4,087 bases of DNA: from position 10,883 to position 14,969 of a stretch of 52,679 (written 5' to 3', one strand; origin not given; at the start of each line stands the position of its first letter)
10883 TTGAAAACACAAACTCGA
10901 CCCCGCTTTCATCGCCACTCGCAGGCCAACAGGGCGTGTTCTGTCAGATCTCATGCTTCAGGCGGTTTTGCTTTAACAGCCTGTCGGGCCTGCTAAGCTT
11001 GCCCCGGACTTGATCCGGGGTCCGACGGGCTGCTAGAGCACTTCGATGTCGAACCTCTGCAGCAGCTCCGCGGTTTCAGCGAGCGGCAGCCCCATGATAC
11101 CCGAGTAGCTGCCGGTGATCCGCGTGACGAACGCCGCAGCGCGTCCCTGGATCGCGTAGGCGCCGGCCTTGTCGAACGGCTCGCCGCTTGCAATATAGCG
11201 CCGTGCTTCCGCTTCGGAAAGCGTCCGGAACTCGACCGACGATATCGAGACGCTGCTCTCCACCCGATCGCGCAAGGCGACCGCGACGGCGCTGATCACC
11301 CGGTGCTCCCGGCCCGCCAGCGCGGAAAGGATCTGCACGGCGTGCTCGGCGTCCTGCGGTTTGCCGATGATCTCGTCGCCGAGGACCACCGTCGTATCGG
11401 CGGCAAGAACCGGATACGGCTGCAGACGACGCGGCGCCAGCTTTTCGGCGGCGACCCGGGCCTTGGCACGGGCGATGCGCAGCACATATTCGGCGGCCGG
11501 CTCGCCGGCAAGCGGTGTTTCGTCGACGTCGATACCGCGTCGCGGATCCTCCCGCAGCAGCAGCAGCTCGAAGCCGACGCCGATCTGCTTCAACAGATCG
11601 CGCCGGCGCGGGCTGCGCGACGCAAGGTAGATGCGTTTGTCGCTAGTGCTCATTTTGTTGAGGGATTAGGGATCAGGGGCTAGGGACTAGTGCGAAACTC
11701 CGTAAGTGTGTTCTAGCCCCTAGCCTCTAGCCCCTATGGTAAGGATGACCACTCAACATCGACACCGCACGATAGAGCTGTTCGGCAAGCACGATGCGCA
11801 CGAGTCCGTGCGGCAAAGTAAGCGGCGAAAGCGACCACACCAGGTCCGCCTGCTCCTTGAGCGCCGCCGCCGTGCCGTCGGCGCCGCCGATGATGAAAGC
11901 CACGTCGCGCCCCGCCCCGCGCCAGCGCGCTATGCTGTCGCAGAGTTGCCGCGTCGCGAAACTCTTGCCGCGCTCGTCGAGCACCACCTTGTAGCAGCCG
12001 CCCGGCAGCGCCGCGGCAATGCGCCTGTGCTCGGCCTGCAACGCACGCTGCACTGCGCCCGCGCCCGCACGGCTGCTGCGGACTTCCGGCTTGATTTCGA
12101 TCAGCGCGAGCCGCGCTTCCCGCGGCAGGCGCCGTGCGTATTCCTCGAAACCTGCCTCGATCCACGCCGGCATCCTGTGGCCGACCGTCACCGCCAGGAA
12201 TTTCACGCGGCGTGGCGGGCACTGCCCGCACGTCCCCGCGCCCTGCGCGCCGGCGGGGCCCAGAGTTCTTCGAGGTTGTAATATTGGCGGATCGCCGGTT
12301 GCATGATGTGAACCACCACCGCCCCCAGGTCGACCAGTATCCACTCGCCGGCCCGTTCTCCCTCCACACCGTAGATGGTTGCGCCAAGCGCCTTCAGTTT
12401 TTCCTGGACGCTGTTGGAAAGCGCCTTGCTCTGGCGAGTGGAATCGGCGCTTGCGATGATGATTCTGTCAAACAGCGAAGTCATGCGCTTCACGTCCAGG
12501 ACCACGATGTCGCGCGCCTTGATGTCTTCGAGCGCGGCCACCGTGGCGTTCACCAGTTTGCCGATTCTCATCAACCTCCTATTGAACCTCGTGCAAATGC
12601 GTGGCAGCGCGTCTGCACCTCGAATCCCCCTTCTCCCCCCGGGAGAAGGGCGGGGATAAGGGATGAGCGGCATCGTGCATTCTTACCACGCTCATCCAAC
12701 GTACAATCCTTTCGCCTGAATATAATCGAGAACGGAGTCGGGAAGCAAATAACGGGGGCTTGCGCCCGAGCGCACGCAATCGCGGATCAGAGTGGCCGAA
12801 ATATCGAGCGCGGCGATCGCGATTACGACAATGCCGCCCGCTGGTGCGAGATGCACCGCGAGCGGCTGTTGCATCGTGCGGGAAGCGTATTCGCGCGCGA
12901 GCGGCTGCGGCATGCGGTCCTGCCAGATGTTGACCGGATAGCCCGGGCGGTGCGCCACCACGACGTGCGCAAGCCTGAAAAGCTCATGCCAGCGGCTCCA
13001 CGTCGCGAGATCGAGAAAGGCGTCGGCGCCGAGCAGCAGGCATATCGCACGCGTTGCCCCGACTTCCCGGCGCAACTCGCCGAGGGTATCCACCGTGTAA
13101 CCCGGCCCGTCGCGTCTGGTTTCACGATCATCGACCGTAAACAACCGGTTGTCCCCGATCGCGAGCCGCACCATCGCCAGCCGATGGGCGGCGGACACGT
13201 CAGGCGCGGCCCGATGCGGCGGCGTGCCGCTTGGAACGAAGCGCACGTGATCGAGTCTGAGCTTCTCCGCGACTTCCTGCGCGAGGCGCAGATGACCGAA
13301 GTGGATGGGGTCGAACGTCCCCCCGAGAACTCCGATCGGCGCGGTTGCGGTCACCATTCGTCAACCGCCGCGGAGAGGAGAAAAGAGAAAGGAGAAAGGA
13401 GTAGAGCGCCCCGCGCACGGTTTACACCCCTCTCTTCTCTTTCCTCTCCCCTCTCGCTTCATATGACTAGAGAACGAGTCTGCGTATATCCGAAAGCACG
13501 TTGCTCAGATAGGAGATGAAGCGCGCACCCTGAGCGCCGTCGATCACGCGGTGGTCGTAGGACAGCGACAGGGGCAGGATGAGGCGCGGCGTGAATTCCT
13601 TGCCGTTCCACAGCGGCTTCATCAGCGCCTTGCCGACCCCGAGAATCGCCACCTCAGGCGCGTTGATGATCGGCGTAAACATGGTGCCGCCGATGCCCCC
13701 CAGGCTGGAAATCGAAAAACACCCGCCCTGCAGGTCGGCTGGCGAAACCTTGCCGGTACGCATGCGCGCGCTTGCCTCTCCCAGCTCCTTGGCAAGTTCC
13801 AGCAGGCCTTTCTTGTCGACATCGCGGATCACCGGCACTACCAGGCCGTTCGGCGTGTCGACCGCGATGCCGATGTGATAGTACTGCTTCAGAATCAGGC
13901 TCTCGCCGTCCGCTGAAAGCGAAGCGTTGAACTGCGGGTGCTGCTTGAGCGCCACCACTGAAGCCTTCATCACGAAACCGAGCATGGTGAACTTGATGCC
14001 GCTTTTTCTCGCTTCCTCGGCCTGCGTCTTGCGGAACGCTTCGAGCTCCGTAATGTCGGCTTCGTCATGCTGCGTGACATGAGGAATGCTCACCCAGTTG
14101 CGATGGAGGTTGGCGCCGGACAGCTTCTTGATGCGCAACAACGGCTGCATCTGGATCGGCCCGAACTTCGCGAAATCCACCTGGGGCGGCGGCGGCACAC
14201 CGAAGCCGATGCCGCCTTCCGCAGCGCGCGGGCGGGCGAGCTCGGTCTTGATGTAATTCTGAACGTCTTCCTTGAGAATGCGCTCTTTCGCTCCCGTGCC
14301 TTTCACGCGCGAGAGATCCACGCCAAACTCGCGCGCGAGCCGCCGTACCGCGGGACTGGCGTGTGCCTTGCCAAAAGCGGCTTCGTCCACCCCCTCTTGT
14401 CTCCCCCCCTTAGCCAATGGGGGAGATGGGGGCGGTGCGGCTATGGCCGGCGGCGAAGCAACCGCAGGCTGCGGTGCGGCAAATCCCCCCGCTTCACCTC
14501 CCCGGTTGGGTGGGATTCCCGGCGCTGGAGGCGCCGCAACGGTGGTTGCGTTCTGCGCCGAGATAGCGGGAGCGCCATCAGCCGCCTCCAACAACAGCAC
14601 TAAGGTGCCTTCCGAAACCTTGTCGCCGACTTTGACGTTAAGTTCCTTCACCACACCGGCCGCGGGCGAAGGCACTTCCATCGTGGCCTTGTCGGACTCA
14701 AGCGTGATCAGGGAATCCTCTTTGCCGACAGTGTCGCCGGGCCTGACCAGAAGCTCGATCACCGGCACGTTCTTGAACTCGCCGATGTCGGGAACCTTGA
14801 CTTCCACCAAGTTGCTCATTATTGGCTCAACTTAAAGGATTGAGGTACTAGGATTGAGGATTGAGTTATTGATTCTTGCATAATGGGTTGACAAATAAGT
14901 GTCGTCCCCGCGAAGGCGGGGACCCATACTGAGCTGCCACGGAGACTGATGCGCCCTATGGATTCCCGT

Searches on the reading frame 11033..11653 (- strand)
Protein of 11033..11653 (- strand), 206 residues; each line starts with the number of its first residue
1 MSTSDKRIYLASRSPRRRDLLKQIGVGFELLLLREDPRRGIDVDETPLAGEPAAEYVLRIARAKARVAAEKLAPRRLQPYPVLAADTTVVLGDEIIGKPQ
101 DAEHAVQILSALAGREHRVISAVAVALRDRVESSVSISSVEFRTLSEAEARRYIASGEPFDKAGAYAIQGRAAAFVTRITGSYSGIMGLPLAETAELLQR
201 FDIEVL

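Call 78: search_protein_families(library=pfam, proteins=[window:11033-11653:-])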
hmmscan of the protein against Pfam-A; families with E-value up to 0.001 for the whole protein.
window:11033-11653:- (206 aa): 1 family
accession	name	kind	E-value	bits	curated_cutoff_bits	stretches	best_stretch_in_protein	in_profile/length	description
PF02545.19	Maf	-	2e-57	194.3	27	1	7-201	1-187/187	Maf-like protein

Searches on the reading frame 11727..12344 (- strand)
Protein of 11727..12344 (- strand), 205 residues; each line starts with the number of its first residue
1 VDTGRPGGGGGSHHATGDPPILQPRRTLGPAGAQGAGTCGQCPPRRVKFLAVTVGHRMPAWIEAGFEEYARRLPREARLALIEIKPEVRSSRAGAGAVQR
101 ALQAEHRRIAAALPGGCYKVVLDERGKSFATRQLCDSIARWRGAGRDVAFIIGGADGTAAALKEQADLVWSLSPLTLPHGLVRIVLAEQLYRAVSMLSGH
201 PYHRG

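Call 5: search_protein_families(library=ncbifam, proteins=[window:11727-12344:-])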
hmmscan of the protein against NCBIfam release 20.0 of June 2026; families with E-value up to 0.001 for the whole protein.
window:11727-12344:- (205 aa): 9 families
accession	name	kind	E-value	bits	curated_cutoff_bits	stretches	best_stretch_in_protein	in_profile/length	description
NF000986.0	PRK00103.1-4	equivalog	1.1e-60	204.3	141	1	48-204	2-155/156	23S rRNA (pseudouridine(1915)-N(3))-methyltransferase RlmH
NF000984.0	PRK00103.1-1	equivalog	1.5e-45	154.9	242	1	49-204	3-155/156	23S rRNA (pseudouridine(1915)-N(3))-methyltransferase RlmH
TIGR00246.1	tRNA_RlmH_YbeA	equivalog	1.6e-42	145.1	149.7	1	47-204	1-154/155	23S rRNA (pseudouridine(1915)-N(3))-methyltransferase RlmH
NF000989.0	PRK00103.2-3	equivalog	1.2e-34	119.7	169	1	66-204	20-159/160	23S rRNA (pseudouridine(1915)-N(3))-methyltransferase RlmH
NF000988.0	PRK00103.2-2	equivalog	1.8e-33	115.8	199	1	67-204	21-155/156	23S rRNA (pseudouridine(1915)-N(3))-methyltransferase RlmH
NF000991.0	PRK00103.2-5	equivalog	9.6e-31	106.7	216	1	70-205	27-160/160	23S rRNA (pseudouridine(1915)-N(3))-methyltransferase RlmH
NF000985.0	PRK00103.1-3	equivalog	1.6e-29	102.8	172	1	51-204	5-159/159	23S rRNA (pseudouridine(1915)-N(3))-methyltransferase RlmH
NF000990.0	PRK00103.2-4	equivalog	1.1e-20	74.2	207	1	52-204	6-156/157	23S rRNA (pseudouridine(1915)-N(3))-methyltransferase RlmH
NF000987.0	PRK00103.2-1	equivalog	5e-13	49.7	210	1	144-204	92-151/151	23S rRNA (pseudouridine(1915)-N(3))-methyltransferase RlmH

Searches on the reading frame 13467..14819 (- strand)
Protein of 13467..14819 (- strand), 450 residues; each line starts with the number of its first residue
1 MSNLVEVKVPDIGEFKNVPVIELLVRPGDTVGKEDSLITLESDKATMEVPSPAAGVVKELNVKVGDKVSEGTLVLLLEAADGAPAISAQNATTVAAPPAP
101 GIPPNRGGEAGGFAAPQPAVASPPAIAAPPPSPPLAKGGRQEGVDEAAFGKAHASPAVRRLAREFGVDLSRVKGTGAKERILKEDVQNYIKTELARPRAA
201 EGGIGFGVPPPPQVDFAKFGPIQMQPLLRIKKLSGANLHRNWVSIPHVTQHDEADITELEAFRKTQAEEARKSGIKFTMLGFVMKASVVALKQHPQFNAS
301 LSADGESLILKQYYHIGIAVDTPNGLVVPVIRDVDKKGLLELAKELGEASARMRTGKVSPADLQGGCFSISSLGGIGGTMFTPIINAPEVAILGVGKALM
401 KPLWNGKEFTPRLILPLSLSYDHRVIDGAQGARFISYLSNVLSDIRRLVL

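Call 5: search_protein_families(library=ncbifam, proteins=[window:13467-14819:-])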
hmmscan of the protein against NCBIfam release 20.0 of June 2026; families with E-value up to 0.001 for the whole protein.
window:13467-14819:- (450 aa): 23 families
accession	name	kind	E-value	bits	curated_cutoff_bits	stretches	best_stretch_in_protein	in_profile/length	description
TIGR01348.1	PDHac_trf_long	equivalog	4.3e-182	606.7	552.1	1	2-450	153-587/587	dihydrolipoyllysine-residue acetyltransferase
NF008814.0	PRK11854.1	equivalog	1e-168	562.7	722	1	4-450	207-637/637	pyruvate dehydrogenase complex dihydrolipoyllysine-residue acetyltransferase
NF004309.0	PRK05704.1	equivalog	5.8e-80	269.6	449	1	4-450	2-406/408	2-oxoglutarate dehydrogenase complex dihydrolipoyllysine-residue succinyltransferase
TIGR01347.1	sucB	equivalog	1.5e-70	238.5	378.65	1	5-450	1-402/404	dihydrolipoyllysine-residue succinyltransferase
TIGR02927.1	SucB_Actino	equivalog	3.2e-69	234.2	423.45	1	5-439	127-565/579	2-oxoglutarate dehydrogenase, E2 component, dihydrolipoamide succinyltransferase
TIGR01349.1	PDHac_trf_mito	equivalog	4.4e-60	204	445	1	24-443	20-430/437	pyruvate dehydrogenase complex dihydrolipoamide acetyltransferase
NF011416.0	PRK14843.1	equivalog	9.3e-51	172.7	429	2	217-443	113-340/347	dihydrolipoamide acetyltransferase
NF008815.0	PRK11857.1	equivalog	1.9e-50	172.1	378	1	151-442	3-299/308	dihydrolipoamide acetyltransferase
NF008907.0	PRK12270.1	equivalog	6.7e-16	57.2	878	1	244-443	149-362/1241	multifunctional oxoglutarate decarboxylase/oxoglutarate dehydrogenase thiamine pyrophosphate-binding subunit/dihydrolipoyllysine-residue suc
NF011457.0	PRK14875.1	equivalog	4e-11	42.5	307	1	19-215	19-123/372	acetoin dehydrogenase dihydrolipoyllysine-residue acetyltransferase subunit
NF004547.1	PRK05889.1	equivalog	8.8e-09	35.4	75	1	20-75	13-68/71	biotin/lipoyl-binding carrier protein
NF006079.0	PRK08225.1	equivalog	2.6e-08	33.8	95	1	22-78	14-70/70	acetyl-CoA carboxylase biotin carboxyl carrier protein subunit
TIGR02712.1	urea_carbox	equivalog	4.7e-07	27.9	1303.85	1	22-78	1145-1201/1201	urea carboxylase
NF004173.0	PRK05641.1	equivalog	6.9e-07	29.9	199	1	20-73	95-148/153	putative acetyl-CoA carboxylase biotin carboxyl carrier protein subunit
NF005117.0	PRK06549.1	equivalog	3.9e-06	27.5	159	0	20-72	72-124/130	acetyl-CoA carboxylase biotin carboxyl carrier protein subunit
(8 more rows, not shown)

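Call 33: find_encoding_contigs(protein=window:13467-14819:-, flank=10000, max_places=10)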
Protein window:13467-14819:- (450 aa): 2 contigs read that carry it; 2 places shown.
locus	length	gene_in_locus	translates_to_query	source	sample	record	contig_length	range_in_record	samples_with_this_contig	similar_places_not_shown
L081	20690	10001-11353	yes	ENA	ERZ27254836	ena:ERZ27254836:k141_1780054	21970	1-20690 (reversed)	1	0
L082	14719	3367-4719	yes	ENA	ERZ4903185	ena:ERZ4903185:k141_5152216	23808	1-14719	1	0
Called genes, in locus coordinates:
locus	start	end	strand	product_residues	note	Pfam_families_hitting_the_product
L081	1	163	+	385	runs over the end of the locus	PF00285:Citrate_synt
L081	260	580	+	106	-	-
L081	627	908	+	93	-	PF00501:AMP-binding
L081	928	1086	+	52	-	-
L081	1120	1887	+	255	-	PF00106:adh_short, PF08659:KR, PF13561:adh_short_C2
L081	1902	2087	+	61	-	-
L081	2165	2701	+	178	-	PF05685:Uma2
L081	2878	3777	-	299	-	PF04434:SWIM (weak)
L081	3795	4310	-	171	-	PF00271:Helicase_C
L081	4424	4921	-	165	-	PF12419:DUF3670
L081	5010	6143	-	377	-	-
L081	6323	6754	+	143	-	PF00378:ECH_1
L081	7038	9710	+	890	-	PF28598:PDH_E1_N, PF00456:Transketolase_N, PF17831:PDH_E1_M, PF22613:Transketolase_C_1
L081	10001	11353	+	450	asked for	PF00364:Biotin_lipoyl, PF25984:BSH_YknX (faint), PF02817:E3_binding, PF00198:2-oxoacid_dh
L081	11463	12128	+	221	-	PF01467:CTP_transf_like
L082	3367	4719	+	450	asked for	PF00364:Biotin_lipoyl, PF25984:BSH_YknX (faint), PF02817:E3_binding, PF00198:2-oxoacid_dh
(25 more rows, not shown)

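Call 44: find_homologous_proteins(query=window:13467-14819:-, max_evalue=1e-100)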
Query window:13467-14819:- (450 aa): 7999 proteins with E <= 1e-100 among 8000 candidates; the best 120 are listed.
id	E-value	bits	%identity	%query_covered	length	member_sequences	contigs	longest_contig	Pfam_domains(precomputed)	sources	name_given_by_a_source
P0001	2.4e-290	981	100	100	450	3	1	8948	PF25984.1,PF02817.23,PF00198.29,PF00364.29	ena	-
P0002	5.5e-225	765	79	100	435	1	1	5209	PF25984.1,PF02817.23,PF00198.29,PF00364.29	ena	-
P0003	2.3e-224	763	78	100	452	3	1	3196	PF25984.1,PF02817.23,PF00198.29,PF00364.29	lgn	-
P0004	6.8e-223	758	78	100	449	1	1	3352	PF25973.1,PF25984.1,PF02817.23,PF00198.29,PF00364.29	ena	-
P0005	9.4e-223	758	76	100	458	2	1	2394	PF25984.1,PF02817.23,PF00198.29,PF00364.29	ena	-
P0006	1.4e-222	757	88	68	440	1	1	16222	PF25984.1,PF02817.23,PF00198.29,PF00364.29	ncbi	-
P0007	1.2e-219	748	75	100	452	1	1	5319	PF25984.1,PF02817.23,PF00198.29,PF00364.29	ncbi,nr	ncbi:MAG: dihydrolipoyllysine-residue acetyltransferase [Betaproteobacteria bacterium]|nr:dihydrolip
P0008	3.9e-217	739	76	100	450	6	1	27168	PF02817.23,PF00198.29,PF00364.29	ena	-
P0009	5.5e-217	739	76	100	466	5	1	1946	PF25984.1,PF02817.23,PF00198.29,PF00364.29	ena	-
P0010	1.8e-216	737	75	100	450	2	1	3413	PF25984.1,PF02817.23,PF00198.29,PF00364.29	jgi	jgi:pyruvate dehydrogenase E2 component (dihydrolipoamide acetyltransferase)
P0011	2.2e-216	737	77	100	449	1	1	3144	PF25984.1,PF02817.23,PF00198.29,PF00364.29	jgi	jgi:pyruvate dehydrogenase E2 component (dihydrolipoamide acetyltransferase)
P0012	2.5e-216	737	75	100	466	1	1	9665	PF25984.1,PF02817.23,PF00198.29,PF00364.29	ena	-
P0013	5.0e-216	736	75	100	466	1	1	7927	PF25984.1,PF02817.23,PF00198.29,PF00364.29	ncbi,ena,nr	ncbi:MAG: dihydrolipoyllysine-residue acetyltransferase [Betaproteobacteria bacterium RIFCSPLOWO2_02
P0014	2.0e-215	734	76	100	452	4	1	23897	PF02817.23,PF00198.29,PF00364.29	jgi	jgi:pyruvate dehydrogenase E2 component (dihydrolipoamide acetyltransferase)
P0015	2.3e-215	734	67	99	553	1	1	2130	PF05896.18,PF07831.20,PF25984.1,PF01597.26,PF02817.23,PF00198.29,PF00364.29,PF25919.1,PF25917.1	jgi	jgi:pyruvate dehydrogenase E2 component (dihydrolipoamide acetyltransferase)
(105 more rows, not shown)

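Call 45: find_encoding_contigs(protein=P0002, flank=4000, max_places=2)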
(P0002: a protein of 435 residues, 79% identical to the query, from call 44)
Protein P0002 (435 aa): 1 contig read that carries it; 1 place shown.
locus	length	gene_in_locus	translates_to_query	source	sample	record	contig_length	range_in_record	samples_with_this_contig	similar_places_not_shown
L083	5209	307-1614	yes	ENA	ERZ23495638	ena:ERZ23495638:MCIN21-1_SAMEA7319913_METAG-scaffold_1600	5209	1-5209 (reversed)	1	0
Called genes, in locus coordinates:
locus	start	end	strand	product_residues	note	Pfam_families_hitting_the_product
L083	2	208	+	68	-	?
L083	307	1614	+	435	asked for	PF00364:Biotin_lipoyl, PF25984:BSH_YknX (faint), PF02817:E3_binding, PF00198:2-oxoacid_dh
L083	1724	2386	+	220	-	PF01467:CTP_transf_like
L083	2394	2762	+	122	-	PF02410:RsfS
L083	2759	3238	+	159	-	PF02590:SPOUT_MTase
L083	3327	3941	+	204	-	PF02545:Maf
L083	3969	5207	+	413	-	?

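Call 46: find_encoding_contigs(protein=P0006, flank=6000, max_places=2)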
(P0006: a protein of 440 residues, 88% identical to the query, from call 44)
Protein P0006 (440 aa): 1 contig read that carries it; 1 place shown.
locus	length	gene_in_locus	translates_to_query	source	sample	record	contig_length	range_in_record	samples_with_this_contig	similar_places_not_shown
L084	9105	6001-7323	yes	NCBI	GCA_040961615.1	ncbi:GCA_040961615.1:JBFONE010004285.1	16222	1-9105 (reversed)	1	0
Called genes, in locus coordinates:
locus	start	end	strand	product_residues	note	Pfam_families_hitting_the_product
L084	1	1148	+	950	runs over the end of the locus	PF13245:AAA_19 (faint), PF00580:UvrD-helicase (weak)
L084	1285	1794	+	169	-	PF05685:Uma2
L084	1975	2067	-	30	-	-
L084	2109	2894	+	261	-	PF00378:ECH_1, PF16113:ECH_2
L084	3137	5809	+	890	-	PF28598:PDH_E1_N, PF00456:Transketolase_N, PF17831:PDH_E1_M, PF22613:Transketolase_C_1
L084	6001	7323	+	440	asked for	PF00364:Biotin_lipoyl, PF25984:BSH_YknX (faint), PF02817:E3_binding, PF00198:2-oxoacid_dh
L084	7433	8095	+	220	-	PF01467:CTP_transf_like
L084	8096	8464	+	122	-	PF02410:RsfS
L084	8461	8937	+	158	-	PF02590:SPOUT_MTase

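Call 47: find_encoding_contigs(protein=P0004, flank=4000, max_places=2)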
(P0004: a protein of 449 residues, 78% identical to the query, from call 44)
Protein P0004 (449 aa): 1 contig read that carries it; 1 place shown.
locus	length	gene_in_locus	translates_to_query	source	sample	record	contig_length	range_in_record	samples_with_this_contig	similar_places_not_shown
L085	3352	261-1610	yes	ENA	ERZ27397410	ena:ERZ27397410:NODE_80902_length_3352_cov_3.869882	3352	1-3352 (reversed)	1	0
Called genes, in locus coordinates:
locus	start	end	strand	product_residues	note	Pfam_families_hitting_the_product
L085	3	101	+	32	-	?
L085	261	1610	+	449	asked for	PF00364:Biotin_lipoyl, PF25973:BSH_CzcB (faint), PF25984:BSH_YknX (faint), PF02817:E3_binding, PF00198:2-oxoacid_dh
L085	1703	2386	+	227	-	PF01467:CTP_transf_like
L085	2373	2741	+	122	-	PF02410:RsfS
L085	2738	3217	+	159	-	PF02590:SPOUT_MTase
